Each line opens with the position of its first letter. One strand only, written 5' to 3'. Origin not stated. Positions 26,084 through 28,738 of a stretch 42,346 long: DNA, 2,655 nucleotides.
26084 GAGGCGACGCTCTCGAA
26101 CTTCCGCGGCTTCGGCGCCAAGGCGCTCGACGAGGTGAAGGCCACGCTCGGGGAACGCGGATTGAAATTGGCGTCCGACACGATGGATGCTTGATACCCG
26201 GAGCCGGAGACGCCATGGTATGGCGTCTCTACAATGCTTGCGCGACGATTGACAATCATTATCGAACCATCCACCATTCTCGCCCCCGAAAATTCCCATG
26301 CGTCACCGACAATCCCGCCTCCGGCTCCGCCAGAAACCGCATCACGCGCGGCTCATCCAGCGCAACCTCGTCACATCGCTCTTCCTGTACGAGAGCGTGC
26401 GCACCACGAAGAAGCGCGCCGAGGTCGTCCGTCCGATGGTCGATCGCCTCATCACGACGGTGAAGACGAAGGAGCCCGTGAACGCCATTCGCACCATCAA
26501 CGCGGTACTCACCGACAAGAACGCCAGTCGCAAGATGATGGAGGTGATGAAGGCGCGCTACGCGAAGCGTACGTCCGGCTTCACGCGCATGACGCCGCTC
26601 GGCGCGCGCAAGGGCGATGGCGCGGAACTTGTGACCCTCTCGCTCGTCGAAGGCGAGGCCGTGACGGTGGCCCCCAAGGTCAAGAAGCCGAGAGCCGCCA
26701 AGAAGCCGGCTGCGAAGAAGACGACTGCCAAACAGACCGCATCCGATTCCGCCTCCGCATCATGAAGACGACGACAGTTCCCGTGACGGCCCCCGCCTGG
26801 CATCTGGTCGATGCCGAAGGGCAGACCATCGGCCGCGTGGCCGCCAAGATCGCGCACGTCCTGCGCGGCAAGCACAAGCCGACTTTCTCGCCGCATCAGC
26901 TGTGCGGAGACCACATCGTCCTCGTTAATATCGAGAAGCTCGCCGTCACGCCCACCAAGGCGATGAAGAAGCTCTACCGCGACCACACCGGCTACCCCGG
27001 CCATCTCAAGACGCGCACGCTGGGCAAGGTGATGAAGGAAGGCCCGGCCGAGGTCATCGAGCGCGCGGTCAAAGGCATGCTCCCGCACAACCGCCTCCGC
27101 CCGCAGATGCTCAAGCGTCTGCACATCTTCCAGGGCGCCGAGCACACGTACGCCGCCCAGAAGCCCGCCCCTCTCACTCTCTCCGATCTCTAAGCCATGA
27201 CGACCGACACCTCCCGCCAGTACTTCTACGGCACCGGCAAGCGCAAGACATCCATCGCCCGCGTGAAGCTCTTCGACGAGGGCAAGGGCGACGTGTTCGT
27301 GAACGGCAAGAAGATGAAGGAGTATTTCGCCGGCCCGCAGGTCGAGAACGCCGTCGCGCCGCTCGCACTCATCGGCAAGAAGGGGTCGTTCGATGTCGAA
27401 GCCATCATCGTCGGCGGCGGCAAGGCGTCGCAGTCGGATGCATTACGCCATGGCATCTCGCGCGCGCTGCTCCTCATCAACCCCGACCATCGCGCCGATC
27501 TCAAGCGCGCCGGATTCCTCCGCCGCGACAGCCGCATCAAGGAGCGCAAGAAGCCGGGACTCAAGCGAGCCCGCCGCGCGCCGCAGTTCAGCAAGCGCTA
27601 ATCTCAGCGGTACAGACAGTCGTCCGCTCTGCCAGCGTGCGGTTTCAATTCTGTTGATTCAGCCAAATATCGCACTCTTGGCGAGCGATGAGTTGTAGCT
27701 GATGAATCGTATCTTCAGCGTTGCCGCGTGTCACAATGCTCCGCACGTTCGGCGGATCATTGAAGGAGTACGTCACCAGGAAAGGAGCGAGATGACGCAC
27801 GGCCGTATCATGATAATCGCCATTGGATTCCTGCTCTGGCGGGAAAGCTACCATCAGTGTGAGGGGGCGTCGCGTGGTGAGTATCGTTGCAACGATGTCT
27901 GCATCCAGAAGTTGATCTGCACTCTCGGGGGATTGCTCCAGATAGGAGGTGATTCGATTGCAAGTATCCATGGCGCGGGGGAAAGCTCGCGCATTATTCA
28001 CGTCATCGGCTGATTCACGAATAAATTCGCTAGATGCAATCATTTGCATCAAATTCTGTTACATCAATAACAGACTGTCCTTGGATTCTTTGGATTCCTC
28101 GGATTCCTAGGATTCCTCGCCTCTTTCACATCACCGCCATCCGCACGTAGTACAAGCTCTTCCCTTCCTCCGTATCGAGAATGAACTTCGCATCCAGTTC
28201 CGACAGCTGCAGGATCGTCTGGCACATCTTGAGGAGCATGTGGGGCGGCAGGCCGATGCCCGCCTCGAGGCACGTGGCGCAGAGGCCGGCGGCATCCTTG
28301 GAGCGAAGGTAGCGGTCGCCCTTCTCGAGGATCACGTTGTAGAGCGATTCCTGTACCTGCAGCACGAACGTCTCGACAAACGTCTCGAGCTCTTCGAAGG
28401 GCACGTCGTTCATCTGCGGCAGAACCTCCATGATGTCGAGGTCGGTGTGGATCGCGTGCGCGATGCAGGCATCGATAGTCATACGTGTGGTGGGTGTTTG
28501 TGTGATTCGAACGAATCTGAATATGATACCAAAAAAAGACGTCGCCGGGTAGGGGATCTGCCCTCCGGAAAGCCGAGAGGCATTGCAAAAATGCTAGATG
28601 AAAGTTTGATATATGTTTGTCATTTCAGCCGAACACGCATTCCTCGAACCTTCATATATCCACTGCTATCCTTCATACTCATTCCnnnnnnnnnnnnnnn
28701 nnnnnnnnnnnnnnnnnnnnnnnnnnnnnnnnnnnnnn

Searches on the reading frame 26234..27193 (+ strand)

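Call 41: search_protein_families(library=pfam, proteins=[window:26234-27193:+], max_evalue=0.001)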
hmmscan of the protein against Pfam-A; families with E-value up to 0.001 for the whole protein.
window:26234-27193:+ (319 aa): 1 family
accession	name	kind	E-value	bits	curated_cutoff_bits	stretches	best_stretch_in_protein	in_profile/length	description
PF00572.24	Ribosomal_L13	-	4.4e-46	156.3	23.8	1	188-304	2-118/119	Ribosomal protein L13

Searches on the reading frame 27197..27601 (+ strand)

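Call 41: search_protein_families(library=pfam, proteins=[window:27197-27601:+], max_evalue=0.001)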
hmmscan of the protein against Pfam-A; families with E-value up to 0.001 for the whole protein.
window:27197-27601:+ (134 aa): 1 family
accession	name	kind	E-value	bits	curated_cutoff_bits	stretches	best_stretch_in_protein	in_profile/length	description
PF00380.25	Ribosomal_S9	-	2.2e-39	135.1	22.5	1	14-134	1-121/121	Ribosomal protein S9/S16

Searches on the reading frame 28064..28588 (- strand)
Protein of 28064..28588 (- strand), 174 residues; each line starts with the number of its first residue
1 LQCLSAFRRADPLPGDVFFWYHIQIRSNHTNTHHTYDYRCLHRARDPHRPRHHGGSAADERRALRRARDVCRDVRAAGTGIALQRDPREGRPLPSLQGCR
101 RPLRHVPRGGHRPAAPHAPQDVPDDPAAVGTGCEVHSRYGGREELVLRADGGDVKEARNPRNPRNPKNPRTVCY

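Call 41: search_protein_families(library=pfam, proteins=[window:28064-28588:-], max_evalue=0.001)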
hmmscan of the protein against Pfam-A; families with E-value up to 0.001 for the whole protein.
window:28064-28588:- (174 aa): 0 families
